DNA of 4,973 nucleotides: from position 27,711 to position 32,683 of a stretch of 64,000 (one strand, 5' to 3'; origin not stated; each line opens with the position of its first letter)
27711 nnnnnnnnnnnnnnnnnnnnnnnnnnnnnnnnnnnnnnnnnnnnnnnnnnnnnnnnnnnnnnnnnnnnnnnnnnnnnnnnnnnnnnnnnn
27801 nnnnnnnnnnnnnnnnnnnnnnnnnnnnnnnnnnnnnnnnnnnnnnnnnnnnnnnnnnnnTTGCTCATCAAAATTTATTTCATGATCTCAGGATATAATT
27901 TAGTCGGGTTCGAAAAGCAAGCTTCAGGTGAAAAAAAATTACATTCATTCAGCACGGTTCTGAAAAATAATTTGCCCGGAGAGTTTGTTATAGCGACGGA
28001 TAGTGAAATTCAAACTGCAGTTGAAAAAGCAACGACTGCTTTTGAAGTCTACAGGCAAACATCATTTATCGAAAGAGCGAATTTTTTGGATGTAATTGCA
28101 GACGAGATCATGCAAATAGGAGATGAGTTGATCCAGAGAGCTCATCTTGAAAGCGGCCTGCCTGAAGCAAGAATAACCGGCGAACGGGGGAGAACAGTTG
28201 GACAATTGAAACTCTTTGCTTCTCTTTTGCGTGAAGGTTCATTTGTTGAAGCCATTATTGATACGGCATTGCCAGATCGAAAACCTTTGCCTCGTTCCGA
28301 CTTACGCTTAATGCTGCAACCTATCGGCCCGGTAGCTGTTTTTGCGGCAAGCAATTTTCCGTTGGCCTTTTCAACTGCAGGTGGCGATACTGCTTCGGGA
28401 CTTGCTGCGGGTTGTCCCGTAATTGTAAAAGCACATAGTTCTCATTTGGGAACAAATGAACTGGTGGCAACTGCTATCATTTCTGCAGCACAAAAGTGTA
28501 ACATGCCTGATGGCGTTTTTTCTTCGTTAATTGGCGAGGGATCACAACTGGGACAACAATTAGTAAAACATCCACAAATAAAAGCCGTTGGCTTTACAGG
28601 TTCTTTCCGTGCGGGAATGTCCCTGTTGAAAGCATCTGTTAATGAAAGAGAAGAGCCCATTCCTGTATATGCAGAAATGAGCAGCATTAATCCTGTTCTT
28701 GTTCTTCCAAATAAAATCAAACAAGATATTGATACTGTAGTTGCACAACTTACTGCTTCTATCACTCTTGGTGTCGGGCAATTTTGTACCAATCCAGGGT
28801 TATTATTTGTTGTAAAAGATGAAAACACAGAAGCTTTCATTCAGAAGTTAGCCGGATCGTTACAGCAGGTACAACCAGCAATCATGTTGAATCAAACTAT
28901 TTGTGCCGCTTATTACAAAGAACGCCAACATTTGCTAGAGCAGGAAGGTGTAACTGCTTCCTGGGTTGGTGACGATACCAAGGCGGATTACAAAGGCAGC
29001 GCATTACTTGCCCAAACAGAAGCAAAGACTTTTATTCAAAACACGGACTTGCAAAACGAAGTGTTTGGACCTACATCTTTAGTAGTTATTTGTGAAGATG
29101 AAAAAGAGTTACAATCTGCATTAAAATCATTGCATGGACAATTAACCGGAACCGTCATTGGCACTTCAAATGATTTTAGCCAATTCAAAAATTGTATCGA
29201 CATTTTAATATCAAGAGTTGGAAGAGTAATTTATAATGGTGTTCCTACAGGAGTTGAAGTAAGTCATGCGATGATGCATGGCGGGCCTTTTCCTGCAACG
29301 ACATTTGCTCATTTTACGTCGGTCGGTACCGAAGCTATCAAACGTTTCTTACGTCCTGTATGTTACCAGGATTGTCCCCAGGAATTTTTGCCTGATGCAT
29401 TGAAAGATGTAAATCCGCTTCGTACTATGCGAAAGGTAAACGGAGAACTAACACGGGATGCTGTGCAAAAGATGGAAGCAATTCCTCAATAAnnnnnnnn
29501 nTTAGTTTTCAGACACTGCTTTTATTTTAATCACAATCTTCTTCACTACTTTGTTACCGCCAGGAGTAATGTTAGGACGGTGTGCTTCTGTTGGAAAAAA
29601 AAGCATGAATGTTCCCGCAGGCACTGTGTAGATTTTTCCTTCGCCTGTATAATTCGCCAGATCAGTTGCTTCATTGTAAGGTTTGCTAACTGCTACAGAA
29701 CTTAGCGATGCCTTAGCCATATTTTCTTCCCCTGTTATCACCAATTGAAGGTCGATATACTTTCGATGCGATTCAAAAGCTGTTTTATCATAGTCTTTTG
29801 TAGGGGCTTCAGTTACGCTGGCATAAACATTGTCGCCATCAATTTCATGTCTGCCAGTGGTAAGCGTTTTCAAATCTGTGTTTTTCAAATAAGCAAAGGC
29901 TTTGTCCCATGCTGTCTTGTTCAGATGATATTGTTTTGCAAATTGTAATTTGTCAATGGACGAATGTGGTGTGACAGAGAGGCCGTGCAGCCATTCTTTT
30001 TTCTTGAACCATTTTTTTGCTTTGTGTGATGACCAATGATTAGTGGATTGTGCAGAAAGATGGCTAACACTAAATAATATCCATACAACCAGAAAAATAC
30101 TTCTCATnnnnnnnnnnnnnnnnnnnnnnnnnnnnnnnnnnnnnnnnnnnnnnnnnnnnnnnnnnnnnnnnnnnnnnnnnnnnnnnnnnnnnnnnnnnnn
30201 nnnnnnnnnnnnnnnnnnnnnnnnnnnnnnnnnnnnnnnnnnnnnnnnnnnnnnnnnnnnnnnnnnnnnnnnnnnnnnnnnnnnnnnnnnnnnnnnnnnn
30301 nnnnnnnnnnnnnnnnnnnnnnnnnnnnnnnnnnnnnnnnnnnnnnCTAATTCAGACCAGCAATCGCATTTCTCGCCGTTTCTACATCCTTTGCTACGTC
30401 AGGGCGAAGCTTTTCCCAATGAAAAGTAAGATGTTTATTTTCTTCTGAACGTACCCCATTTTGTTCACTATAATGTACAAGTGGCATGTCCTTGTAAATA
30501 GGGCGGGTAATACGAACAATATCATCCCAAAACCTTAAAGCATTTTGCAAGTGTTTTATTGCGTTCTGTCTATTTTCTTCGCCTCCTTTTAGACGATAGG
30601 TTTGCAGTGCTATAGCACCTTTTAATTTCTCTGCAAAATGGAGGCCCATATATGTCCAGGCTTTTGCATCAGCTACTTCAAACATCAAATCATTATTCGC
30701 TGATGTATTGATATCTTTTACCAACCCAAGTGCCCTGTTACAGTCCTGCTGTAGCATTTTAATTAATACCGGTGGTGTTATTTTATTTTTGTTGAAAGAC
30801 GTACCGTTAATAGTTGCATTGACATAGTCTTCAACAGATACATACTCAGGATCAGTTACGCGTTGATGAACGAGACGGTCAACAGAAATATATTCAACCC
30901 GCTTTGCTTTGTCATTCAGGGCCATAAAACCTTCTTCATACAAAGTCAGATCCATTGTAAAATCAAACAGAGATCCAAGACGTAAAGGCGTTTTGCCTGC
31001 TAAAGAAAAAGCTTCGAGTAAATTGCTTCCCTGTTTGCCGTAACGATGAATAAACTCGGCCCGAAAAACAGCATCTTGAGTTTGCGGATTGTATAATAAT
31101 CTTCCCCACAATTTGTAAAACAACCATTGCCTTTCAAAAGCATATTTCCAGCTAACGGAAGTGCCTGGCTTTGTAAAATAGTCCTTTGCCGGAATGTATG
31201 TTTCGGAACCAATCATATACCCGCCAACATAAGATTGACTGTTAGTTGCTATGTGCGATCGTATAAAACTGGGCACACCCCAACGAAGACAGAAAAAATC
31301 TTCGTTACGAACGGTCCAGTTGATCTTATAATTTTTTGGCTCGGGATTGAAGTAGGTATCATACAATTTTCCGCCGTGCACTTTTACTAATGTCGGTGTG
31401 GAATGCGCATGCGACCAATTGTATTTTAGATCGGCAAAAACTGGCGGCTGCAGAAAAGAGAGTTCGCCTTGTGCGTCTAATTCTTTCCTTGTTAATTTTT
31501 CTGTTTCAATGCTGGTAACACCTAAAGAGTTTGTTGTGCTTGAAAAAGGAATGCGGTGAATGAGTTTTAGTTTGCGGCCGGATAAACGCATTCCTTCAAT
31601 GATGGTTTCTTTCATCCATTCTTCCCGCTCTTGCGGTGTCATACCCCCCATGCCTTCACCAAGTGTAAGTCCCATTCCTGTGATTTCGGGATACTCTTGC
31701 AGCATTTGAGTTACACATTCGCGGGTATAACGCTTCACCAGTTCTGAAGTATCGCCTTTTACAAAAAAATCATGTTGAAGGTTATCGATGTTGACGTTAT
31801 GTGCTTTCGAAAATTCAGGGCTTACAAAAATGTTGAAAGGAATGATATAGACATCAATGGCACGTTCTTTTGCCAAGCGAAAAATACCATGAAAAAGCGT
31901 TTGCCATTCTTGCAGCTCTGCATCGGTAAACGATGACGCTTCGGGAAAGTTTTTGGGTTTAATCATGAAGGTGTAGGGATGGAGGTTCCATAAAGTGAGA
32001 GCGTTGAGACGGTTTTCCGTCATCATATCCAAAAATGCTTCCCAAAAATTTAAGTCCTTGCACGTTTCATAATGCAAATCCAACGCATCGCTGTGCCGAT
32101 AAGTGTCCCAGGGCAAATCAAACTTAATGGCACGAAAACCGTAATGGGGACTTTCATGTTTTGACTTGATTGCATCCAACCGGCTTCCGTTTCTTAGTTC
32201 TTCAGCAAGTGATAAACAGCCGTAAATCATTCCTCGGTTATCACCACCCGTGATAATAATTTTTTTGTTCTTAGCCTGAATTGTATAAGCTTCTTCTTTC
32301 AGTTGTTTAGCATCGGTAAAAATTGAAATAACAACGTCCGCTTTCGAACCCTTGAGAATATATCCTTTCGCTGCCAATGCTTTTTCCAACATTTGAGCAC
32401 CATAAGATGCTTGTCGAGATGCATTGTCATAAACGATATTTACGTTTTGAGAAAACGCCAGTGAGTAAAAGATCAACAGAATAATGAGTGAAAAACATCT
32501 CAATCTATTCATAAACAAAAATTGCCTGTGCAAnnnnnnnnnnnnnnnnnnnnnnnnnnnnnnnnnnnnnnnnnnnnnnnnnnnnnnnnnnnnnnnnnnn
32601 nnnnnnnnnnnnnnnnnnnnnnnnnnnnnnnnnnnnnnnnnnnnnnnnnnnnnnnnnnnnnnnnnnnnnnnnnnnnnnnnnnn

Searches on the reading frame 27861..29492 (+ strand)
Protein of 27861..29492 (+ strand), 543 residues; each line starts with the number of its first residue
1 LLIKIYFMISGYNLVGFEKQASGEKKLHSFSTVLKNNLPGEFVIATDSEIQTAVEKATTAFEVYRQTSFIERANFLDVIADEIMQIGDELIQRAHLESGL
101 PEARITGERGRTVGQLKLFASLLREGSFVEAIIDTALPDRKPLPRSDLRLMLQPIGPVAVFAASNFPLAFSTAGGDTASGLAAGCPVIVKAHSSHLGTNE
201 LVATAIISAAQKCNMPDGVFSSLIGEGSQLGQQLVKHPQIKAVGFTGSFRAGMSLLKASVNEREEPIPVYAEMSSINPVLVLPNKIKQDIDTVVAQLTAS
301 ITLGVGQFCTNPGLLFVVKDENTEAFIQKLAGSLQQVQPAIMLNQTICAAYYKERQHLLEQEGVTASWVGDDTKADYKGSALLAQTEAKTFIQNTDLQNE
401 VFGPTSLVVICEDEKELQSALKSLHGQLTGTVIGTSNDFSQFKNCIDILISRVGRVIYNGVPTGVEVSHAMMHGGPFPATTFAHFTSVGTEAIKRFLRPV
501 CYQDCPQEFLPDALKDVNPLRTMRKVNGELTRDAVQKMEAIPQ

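Call 8: search_protein_families(library=pfam, proteins=[window:27861-29492:+])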
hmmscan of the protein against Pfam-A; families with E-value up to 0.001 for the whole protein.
window:27861-29492:+ (543 aa): 1 family
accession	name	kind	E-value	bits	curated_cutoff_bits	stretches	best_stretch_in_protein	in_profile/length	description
PF00171.27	Aldedh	-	5.6e-49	167.4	23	1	37-475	18-437/461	Aldehyde dehydrogenase family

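Call 39: search_protein_families(library=ncbifam, proteins=[window:27861-29492:+], max_evalue=0.00001)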
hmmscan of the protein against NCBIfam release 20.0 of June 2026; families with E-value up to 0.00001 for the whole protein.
window:27861-29492:+ (543 aa): 38 families (the best 25 are shown)
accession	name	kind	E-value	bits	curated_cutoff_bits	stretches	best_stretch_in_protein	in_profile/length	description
TIGR01780.1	SSADH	subfamily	5.8e-32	111.1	646.35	1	48-345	19-295/448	succinate-semialdehyde dehydrogenase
NF010000.0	PRK13473.1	subfamily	8.9e-30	103.7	615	1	41-416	32-394/475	aminobutyraldehyde dehydrogenase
TIGR02299.1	HpaE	equivalog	9e-28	97.1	638.35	1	37-418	27-400/488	5-carboxymethyl-2-hydroxymuconate semialdehyde dehydrogenase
NF052305.1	DioxValDhHalo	equivalog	2.6e-27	95.9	750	1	40-453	35-438/483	2,5-dioxovalerate dehydrogenase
NF042993.1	AlphKGSA_gudD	equivalog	2.1e-26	92.7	770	1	19-345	13-318/481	alpha-ketoglutaric semialdehyde dehydrogenase GucD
NF008869.0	PRK11904.1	equivalog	3.6e-26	91.3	747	1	36-433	574-959/1042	bifunctional proline dehydrogenase/L-glutamate gamma-semialdehyde dehydrogenase PutA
NF006992.0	PRK09457.1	subfamily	5.8e-26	91.2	514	1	45-445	34-421/487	succinylglutamate-semialdehyde dehydrogenase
TIGR03216.1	OH_muco_semi_DH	equivalog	1.7e-25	89.6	693.25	1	34-345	22-318/481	2-hydroxymuconic semialdehyde dehydrogenase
NF002852.0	PRK03137.1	subfamily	7.3e-25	87.7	648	1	12-437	37-452/514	L-glutamate gamma-semialdehyde dehydrogenase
TIGR01237.1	D1pyr5carbox2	equivalog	7.1e-24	84.5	659.65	1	19-438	40-450/511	L-glutamate gamma-semialdehyde dehydrogenase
TIGR01804.1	BADH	equivalog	1.6e-23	82.9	668.6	1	43-432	30-409/467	betaine-aldehyde dehydrogenase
NF040648.1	lactal_redase_Meth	equivalog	2.6e-23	82.8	650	1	44-431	29-399/463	lactaldehyde dehydrogenase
TIGR03240.1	arg_catab_astD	equivalog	3.4e-22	78.9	579.3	1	44-444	31-418/484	succinylglutamate-semialdehyde dehydrogenase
NF006916.0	PRK09407.1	equivalog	4.3e-22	78.4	521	1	24-337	32-324/526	succinic semialdehyde dehydrogenase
TIGR01238.1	D1pyr5carbox3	equivalog_domain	1.2e-21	76.8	485.2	1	39-410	65-414/500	L-glutamate gamma-semialdehyde dehydrogenase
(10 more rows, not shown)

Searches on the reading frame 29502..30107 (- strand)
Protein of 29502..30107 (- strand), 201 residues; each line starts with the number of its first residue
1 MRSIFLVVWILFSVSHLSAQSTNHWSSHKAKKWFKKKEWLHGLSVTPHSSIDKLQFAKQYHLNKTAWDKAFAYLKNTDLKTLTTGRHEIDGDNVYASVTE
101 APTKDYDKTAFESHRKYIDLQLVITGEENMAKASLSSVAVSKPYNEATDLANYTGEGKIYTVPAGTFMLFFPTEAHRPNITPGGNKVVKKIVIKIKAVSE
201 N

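Call 7: search_protein_families(library=pfam, proteins=[window:29502-30107:-])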
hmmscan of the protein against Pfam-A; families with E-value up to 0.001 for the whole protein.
window:29502-30107:- (201 aa): 1 family
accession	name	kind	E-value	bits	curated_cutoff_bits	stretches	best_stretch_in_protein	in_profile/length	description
PF04074.18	DUF386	-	1.3e-41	142.4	26.5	1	51-196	3-145/145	YhcH/YjgK/YiaL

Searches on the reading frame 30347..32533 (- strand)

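Call 7: search_protein_families(library=pfam, proteins=[window:30347-32533:-])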
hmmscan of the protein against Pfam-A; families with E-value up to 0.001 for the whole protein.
window:30347-32533:- (728 aa): 1 family
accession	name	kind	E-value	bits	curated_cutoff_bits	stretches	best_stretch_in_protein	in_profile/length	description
PF02838.20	Glyco_hydro_20b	-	1e-11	46.1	26.1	1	25-115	18-110/124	Glycosyl hydrolase family 20, domain 2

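Call 39: search_protein_families(library=ncbifam, proteins=[window:30347-32533:-], max_evalue=0.00001)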
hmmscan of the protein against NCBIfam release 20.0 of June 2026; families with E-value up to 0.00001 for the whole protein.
window:30347-32533:- (728 aa): 1 family
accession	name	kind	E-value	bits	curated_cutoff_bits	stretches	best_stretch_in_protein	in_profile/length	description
NF049878.1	AlphGalctur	equivalog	1.2e-45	156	1300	2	68-316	73-318/901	alpha-d-galacturonidase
